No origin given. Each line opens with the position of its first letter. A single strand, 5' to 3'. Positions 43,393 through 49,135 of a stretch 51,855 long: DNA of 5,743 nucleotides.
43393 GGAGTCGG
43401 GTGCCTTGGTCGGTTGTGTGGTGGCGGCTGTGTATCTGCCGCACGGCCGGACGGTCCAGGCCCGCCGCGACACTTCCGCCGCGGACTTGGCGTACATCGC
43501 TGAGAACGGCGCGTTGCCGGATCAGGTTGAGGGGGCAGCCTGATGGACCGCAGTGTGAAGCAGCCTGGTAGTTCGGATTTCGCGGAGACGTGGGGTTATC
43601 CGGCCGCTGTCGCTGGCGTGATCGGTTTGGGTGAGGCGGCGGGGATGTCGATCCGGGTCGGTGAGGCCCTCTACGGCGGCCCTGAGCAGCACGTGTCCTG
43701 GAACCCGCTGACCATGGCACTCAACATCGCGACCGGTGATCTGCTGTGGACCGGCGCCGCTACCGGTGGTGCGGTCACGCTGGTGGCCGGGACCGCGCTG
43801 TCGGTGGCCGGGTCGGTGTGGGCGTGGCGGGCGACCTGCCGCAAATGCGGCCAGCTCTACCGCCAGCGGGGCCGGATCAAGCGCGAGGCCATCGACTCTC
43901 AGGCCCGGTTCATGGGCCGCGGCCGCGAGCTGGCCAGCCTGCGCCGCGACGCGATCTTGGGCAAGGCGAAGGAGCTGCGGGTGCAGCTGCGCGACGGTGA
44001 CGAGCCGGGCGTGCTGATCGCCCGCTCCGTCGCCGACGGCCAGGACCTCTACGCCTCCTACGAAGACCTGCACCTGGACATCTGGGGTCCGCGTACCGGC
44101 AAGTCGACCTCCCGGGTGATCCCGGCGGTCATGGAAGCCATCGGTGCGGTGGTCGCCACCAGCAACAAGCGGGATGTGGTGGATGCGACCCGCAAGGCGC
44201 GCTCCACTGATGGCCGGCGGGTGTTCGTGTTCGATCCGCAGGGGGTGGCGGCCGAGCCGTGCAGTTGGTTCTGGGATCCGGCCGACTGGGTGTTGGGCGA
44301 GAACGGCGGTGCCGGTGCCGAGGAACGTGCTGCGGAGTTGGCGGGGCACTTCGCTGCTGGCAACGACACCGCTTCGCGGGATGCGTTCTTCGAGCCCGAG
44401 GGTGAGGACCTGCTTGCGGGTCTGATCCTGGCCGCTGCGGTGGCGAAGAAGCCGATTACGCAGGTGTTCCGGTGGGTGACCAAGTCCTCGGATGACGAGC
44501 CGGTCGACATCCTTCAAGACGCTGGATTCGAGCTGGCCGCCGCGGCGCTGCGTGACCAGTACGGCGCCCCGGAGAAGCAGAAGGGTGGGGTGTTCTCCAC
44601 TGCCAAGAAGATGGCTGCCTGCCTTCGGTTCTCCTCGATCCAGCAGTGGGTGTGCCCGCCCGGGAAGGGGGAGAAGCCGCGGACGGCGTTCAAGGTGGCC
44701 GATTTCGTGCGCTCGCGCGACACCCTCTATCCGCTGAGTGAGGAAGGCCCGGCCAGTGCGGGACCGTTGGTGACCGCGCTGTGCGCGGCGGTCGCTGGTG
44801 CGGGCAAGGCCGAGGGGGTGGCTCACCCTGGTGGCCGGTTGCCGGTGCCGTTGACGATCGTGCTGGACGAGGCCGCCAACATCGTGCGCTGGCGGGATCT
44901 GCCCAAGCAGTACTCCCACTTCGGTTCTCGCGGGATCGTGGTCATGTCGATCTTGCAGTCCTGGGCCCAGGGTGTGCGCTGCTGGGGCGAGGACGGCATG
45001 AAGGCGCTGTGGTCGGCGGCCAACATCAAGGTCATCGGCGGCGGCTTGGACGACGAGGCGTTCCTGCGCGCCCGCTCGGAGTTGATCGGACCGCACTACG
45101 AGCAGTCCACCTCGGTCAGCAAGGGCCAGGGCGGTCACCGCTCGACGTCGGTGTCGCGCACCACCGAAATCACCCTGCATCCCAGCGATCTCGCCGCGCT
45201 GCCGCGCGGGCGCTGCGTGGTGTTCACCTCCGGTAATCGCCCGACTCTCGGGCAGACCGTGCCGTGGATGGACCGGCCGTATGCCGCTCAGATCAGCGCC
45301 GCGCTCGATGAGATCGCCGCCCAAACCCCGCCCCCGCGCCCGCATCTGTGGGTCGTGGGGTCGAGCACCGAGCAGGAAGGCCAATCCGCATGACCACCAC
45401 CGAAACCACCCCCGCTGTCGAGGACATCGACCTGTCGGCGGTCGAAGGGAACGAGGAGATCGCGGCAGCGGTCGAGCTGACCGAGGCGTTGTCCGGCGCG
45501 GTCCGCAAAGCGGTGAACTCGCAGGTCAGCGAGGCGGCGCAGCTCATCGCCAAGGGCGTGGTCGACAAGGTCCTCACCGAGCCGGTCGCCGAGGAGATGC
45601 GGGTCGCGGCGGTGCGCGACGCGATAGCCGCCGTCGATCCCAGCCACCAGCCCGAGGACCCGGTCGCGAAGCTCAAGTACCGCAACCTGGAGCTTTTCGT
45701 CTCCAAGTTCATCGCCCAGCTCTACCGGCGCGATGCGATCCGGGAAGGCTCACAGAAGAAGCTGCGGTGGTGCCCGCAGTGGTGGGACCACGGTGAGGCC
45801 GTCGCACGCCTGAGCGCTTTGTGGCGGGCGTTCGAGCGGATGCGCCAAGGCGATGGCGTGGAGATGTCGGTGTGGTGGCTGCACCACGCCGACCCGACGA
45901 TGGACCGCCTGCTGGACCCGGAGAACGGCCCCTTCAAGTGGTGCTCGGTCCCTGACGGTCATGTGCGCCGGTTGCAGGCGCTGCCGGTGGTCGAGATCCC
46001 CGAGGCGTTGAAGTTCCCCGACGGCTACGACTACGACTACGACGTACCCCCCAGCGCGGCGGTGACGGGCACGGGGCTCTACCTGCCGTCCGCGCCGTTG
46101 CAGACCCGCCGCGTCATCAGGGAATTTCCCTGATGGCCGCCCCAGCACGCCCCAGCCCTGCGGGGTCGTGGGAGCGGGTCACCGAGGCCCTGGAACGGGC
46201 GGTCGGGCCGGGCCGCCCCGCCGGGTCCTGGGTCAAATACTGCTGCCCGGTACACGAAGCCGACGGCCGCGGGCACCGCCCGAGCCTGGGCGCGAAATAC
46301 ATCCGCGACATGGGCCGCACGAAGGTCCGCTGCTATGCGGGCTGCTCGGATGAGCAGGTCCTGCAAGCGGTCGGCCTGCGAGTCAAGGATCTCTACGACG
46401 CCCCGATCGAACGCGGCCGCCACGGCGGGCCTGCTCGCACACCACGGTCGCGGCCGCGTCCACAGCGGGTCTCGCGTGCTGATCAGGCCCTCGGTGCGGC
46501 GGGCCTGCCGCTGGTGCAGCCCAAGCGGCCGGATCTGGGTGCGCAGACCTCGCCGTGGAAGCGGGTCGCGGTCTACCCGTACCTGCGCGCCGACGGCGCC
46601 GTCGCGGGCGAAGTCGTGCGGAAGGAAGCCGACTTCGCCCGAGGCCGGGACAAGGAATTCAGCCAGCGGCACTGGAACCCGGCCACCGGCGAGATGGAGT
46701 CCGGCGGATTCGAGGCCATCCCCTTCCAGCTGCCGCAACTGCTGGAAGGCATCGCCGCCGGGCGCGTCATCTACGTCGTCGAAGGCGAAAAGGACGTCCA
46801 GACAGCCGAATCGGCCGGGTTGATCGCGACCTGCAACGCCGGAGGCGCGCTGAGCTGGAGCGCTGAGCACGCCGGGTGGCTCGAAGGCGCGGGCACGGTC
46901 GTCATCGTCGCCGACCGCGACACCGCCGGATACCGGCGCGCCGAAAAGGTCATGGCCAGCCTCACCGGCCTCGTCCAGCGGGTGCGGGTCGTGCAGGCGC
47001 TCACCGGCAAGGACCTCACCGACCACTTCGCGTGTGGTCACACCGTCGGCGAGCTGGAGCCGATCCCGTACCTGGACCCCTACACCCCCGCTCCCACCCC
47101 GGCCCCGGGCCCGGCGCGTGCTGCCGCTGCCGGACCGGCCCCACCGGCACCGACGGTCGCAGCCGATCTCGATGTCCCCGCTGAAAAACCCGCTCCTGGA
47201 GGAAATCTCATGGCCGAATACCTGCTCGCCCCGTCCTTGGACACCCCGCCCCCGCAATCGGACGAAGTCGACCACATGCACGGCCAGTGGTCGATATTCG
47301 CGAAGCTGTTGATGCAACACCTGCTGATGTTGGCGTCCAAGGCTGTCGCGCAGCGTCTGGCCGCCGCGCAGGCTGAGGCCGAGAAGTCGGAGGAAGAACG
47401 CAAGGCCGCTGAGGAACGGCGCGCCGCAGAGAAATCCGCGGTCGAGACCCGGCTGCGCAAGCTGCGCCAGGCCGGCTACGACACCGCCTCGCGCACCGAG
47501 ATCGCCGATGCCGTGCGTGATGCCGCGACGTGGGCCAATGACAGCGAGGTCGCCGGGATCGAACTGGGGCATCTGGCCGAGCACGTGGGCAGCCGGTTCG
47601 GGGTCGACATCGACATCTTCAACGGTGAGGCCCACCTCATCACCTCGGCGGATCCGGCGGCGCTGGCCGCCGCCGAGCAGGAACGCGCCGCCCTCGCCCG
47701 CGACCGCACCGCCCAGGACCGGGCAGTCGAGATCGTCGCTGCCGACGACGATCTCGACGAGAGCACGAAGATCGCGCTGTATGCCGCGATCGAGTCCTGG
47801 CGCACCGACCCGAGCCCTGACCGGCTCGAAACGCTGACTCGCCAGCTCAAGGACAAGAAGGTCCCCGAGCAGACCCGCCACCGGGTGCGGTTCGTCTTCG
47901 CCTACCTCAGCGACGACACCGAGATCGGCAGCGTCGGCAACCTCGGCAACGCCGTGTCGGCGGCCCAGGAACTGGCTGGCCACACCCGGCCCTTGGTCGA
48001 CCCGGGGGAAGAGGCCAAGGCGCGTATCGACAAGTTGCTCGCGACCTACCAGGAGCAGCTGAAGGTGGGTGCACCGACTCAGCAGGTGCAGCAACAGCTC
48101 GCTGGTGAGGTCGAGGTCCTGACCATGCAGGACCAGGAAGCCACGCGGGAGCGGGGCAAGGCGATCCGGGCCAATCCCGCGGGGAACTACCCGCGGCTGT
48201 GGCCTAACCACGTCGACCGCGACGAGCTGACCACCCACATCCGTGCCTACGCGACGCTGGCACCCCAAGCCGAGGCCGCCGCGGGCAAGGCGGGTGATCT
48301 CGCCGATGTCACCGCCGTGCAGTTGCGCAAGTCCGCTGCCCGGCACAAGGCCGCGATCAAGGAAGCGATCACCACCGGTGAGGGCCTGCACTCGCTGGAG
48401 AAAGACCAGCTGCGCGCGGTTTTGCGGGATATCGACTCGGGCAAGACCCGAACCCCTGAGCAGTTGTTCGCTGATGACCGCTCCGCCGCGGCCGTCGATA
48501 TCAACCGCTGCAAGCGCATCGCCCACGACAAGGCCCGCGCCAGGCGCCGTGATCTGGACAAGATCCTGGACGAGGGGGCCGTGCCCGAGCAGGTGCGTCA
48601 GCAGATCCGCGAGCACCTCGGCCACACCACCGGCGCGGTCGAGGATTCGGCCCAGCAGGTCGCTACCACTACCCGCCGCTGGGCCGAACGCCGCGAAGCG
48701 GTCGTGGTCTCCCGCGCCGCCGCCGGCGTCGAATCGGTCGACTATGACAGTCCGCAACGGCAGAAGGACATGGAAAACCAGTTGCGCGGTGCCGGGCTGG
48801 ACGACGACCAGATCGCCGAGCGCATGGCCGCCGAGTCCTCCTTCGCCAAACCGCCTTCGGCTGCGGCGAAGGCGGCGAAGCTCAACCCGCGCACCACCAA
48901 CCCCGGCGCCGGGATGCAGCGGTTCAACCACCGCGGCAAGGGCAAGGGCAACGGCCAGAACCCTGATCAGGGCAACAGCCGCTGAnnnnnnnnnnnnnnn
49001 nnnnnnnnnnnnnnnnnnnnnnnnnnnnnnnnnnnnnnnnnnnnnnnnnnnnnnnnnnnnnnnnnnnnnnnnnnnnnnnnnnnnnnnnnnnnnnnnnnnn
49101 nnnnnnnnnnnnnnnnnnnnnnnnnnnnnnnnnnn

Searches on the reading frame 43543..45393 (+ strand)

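Call 18: search_protein_families(library=pfam, proteins=[window:43543-45393:+], max_evalue=0.01)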
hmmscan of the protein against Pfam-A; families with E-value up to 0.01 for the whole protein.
window:43543-45393:+ (616 aa): 3 families
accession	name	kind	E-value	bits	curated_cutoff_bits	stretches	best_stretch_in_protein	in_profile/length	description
PF12696.13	TraG-D_C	-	1.1e-31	109.8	22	1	436-555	1-126/126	TraM recognition site of TraD and TraG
PF02534.20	T4SS-DNA_transf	-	5e-23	82.1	20.1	1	180-578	50-448/468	Type IV secretory system Conjugative DNA transfer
PF10412.15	TrwB_AAD_bind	-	7.5e-05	22.2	20.5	1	437-569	246-382/387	Type IV secretion-system coupling protein DNA-binding domain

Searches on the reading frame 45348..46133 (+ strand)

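Call 18: search_protein_families(library=pfam, proteins=[window:45348-46133:+], max_evalue=0.01)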
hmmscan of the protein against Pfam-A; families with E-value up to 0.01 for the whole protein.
window:45348-46133:+ (261 aa): 1 family
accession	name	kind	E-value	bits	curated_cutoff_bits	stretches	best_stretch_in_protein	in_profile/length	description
PF16259.10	DUF4913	-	1.5e-34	118.6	25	1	111-218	1-104/104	Domain of unknown function (DUF4913)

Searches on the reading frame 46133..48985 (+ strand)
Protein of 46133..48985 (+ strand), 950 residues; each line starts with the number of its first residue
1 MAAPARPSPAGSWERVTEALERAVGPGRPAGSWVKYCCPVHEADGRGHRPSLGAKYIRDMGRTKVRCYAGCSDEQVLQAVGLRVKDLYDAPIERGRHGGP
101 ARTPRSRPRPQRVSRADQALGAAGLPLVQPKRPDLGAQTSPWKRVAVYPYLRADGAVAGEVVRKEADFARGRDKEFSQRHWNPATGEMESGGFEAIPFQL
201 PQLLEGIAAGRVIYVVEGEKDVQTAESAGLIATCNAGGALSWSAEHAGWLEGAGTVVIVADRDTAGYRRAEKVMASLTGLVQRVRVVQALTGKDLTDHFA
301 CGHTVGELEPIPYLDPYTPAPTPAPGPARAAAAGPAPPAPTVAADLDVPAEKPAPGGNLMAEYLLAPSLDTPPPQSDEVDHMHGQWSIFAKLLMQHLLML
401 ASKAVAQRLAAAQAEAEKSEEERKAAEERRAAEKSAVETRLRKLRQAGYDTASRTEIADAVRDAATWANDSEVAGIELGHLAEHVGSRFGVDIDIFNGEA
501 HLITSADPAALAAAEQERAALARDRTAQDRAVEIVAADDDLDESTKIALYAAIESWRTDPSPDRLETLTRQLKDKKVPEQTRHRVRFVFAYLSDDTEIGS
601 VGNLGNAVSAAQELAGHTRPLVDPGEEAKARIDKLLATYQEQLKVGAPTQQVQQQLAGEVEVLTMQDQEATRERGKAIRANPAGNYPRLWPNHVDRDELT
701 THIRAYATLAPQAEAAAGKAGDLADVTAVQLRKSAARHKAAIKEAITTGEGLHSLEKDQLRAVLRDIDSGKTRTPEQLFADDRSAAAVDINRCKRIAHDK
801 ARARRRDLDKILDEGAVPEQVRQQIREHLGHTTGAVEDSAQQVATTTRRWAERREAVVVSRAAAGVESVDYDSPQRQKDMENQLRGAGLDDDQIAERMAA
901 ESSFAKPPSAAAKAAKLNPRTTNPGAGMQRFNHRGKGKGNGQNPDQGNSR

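Call 18: search_protein_families(library=pfam, proteins=[window:46133-48985:+], max_evalue=0.01)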
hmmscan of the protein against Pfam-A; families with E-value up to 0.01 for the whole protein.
window:46133-48985:+ (950 aa): 4 families
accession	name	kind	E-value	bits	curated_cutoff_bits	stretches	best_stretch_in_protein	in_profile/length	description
PF13155.12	Toprim_2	-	0.00016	22.4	22.1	1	214-297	1-86/88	Toprim-like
PF13662.12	Toprim_4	-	0.00085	19.9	25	1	212-279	2-76/85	Toprim domain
PF13362.12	Toprim_3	-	0.0011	19.7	27.2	1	227-298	20-88/95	Toprim domain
PF01751.28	Toprim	-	0.0015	19.1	23.1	1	213-286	2-93/96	Toprim domain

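Call 35: search_protein_families(library=ncbifam, proteins=[window:46133-48985:+], max_evalue=0.01)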
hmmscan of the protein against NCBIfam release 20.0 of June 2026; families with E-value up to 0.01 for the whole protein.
window:46133-48985:+ (950 aa): 2 families
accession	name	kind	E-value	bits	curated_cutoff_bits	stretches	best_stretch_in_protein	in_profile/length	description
NF005477.0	PRK07078.1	subfamily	2.2e-13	49.3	1014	1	113-301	104-286/759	hypothetical protein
TIGR01391.1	dnaG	equivalog_domain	4.4e-05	22.5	283.6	1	199-298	245-344/414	DNA primase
